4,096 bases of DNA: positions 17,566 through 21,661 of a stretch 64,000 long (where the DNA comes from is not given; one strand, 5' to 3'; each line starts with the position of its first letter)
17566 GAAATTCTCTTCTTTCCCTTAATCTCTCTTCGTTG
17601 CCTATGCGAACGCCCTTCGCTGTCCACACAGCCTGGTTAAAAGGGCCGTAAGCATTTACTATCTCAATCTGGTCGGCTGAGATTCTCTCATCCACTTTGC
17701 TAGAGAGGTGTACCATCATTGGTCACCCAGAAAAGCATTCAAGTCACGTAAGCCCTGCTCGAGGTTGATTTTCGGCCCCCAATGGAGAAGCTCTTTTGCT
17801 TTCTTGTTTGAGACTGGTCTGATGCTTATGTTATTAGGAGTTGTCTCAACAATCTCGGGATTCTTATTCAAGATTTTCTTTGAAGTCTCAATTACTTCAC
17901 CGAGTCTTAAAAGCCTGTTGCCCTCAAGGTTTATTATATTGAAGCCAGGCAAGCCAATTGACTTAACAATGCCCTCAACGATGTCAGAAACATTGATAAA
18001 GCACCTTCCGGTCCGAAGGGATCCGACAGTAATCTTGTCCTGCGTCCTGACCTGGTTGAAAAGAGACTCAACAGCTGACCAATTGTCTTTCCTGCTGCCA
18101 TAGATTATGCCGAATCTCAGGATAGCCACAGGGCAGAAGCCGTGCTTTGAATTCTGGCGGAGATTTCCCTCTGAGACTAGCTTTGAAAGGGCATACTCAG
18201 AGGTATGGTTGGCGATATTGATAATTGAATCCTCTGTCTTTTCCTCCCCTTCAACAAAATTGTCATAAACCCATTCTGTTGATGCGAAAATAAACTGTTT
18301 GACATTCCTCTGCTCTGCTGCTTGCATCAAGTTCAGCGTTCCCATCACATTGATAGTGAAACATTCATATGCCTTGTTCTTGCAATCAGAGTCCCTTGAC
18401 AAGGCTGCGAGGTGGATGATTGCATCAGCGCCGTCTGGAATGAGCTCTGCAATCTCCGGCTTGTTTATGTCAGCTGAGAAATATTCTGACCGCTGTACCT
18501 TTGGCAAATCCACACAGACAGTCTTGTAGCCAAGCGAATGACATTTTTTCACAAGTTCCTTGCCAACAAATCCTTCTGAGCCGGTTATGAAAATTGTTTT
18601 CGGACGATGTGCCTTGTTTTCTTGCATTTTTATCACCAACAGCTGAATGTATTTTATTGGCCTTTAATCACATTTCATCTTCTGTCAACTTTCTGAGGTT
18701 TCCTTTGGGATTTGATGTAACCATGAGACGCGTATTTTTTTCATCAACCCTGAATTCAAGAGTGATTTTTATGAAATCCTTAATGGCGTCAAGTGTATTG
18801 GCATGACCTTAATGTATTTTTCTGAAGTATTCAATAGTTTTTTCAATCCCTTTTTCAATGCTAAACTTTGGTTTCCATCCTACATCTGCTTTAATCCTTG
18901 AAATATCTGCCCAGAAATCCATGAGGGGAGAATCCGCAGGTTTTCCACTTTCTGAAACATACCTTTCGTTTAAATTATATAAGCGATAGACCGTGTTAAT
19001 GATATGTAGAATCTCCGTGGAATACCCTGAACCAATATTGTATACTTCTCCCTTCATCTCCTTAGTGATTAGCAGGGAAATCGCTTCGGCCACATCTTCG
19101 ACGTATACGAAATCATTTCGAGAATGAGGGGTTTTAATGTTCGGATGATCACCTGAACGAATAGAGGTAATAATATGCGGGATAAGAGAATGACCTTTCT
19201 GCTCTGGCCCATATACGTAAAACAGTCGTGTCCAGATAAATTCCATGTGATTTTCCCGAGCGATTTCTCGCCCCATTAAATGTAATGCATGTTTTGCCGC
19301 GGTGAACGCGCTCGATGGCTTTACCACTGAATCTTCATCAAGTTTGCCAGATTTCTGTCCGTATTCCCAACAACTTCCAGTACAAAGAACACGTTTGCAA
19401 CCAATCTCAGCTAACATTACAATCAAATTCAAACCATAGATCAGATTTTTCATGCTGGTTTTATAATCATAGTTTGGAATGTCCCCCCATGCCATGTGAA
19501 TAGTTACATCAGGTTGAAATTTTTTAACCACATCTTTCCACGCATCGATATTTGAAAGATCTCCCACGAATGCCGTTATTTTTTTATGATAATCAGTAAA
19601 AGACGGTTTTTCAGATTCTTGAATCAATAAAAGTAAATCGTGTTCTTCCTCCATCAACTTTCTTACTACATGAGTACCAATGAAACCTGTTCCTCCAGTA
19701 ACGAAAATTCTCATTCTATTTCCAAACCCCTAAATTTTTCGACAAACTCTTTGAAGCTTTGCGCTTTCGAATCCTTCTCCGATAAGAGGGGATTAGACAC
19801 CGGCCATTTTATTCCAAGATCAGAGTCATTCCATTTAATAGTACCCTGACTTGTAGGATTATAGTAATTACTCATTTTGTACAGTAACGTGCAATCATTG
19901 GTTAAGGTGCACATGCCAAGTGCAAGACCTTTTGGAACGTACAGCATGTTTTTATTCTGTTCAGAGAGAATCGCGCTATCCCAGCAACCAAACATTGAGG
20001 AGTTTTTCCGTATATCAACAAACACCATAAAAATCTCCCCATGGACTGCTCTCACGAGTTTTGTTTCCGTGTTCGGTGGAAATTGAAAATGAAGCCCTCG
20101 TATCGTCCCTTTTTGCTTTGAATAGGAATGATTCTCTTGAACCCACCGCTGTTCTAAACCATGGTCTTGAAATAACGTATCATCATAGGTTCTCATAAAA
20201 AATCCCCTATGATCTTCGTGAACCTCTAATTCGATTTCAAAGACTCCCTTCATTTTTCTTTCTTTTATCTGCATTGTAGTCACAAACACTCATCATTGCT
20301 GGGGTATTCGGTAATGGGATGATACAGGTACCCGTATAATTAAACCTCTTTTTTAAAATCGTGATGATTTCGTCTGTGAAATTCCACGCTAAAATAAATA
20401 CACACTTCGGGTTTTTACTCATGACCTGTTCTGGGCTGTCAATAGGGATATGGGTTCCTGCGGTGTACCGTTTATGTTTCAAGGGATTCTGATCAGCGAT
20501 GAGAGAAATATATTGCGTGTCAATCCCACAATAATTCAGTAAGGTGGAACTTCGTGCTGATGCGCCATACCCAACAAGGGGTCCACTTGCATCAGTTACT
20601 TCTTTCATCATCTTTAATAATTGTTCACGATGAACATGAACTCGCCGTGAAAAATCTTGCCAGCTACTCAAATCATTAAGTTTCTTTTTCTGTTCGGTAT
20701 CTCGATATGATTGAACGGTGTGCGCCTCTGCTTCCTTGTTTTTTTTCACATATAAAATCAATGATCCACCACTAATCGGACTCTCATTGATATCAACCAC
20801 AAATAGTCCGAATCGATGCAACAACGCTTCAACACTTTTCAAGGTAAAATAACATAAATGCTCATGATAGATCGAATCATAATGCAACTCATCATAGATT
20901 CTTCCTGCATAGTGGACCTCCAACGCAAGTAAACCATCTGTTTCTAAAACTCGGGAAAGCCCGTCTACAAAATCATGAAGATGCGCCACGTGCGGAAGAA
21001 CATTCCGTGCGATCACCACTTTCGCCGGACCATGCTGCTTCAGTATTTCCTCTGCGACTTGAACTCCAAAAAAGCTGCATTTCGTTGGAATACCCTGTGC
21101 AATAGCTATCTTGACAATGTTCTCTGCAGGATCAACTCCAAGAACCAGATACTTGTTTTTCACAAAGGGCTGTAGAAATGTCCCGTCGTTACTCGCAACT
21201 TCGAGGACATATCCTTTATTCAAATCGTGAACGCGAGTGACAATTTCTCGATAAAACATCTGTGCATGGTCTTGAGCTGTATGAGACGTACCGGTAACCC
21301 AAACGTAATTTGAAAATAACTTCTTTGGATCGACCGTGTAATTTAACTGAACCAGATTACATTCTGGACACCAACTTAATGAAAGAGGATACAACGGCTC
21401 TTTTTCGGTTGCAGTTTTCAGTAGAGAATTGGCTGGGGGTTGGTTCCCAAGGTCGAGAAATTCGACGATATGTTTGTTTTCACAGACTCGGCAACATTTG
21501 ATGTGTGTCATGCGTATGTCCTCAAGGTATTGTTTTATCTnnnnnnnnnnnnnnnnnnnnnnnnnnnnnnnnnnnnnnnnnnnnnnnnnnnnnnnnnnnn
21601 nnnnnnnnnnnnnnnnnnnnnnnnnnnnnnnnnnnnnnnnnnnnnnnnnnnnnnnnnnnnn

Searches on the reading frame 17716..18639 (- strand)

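Call 67: search_protein_families(library=pfam, proteins=[window:17716-18639:-], max_evalue=0.000001)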
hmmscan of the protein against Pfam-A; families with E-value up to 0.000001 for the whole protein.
window:17716-18639:- (307 aa): 6 families
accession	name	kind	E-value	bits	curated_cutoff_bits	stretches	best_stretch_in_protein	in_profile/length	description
PF01370.27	Epimerase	-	1.2e-31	110.4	20.9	1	16-227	1-224/240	NAD dependent epimerase/dehydratase family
PF16363.11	GDP_Man_Dehyd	-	5.5e-20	72.5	27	1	17-299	1-331/332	GDP-mannose 4,6 dehydratase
PF04321.23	RmlD_sub_bind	-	6.5e-17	62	27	1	15-212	2-182/287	RmlD substrate binding domain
PF07993.18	NAD_binding_4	-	1.2e-16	61.1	20.1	1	63-191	82-219/258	Male sterility protein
PF01073.25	3Beta_HSD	-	1.1e-15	57.9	22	1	18-189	2-191/280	3-beta hydroxysteroid dehydrogenase/isomerase family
PF02719.21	Polysacc_synt_2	-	2.8e-13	50.1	20.2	1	57-227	62-216/293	Polysaccharide biosynthesis protein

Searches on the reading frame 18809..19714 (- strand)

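Call 67: search_protein_families(library=pfam, proteins=[window:18809-19714:-], max_evalue=0.000001)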
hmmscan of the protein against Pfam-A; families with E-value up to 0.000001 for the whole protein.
window:18809-19714:- (301 aa): 5 families
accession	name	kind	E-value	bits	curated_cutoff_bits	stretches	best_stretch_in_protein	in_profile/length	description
PF01370.27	Epimerase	-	4.3e-44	151.2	20.9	1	3-228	1-240/240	NAD dependent epimerase/dehydratase family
PF16363.11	GDP_Man_Dehyd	-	4e-30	105.9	27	1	4-293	1-332/332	GDP-mannose 4,6 dehydratase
PF02719.21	Polysacc_synt_2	-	1.6e-10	41.1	20.2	1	3-251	1-252/293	Polysaccharide biosynthesis protein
PF01073.25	3Beta_HSD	-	1.2e-09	38.1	22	1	5-214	2-227/280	3-beta hydroxysteroid dehydrogenase/isomerase family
PF13460.12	NAD_binding_10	-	3.1e-07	30.9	27.2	1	7-115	1-99/184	NAD(P)H-binding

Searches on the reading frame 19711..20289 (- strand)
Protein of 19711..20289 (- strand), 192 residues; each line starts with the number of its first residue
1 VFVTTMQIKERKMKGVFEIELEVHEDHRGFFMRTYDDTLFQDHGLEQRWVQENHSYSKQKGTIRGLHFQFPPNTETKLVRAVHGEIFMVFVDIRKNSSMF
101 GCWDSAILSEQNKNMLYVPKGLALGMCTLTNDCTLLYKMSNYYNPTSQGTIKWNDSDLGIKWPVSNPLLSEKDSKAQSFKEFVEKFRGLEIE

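Call 67: search_protein_families(library=pfam, proteins=[window:19711-20289:-], max_evalue=0.000001)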
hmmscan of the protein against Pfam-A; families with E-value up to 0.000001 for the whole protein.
window:19711-20289:- (192 aa): 1 family
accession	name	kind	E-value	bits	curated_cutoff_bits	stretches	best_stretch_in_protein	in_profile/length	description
PF00908.23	dTDP_sugar_isom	-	1.8e-63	213.7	27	1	12-181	3-168/168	dTDP-4-dehydrorhamnose 3,5-epimerase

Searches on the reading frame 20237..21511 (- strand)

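Call 67: search_protein_families(library=pfam, proteins=[window:20237-21511:-], max_evalue=0.000001)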
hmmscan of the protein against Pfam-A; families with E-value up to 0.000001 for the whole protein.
window:20237-21511:- (424 aa): 3 families
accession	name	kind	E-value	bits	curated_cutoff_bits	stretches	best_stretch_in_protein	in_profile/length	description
PF08484.17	Methyltransf_14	-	5.9e-45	153.4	23.5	1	245-401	1-160/160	C-methyltransferase C-terminal domain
PF08421.16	Methyltransf_13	-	5.2e-21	75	31.3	1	7-66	1-62/62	Putative zinc binding domain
PF13489.12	Methyltransf_23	-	6e-18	65.6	27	1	83-239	5-162/164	Methyltransferase domain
